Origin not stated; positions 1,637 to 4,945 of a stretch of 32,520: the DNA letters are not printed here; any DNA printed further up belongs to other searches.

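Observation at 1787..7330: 1847-aa terminal virion protein carries an apparently catalytically intact RadC/JAB domain, suggesting an injected polyvalent effector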

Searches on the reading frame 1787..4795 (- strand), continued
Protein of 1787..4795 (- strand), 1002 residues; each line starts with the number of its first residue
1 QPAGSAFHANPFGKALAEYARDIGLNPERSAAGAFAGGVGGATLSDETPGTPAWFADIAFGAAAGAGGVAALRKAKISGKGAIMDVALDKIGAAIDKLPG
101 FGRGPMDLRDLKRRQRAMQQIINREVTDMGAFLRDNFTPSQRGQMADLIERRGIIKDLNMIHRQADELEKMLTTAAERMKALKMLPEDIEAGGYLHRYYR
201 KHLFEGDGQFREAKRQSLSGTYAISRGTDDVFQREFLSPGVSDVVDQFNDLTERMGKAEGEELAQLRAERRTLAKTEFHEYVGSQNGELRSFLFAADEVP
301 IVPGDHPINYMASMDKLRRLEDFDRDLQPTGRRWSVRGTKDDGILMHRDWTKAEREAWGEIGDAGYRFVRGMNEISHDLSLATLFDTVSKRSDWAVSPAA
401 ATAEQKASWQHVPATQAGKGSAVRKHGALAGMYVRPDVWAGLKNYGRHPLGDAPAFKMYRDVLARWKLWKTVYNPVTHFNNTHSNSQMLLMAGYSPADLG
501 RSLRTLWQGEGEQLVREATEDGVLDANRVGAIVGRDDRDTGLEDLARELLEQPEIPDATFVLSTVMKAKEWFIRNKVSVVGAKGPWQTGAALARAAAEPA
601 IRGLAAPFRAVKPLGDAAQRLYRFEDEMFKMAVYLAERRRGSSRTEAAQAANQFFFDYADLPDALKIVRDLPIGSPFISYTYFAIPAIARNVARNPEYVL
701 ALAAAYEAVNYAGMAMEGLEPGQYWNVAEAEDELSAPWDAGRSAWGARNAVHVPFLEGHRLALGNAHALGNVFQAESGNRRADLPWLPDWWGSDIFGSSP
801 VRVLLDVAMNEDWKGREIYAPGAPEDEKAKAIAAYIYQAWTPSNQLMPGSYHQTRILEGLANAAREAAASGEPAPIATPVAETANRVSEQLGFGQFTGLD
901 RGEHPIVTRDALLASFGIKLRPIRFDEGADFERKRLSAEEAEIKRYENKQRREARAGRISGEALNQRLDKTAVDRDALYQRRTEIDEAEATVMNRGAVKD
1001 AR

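Call 87: search_solved_structures(query=A1, max_evalue=10, show_alignments=1)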
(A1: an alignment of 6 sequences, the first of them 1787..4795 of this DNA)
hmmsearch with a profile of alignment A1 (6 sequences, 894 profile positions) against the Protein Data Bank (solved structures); distinct sequences matched with E-value up to 10: 0.
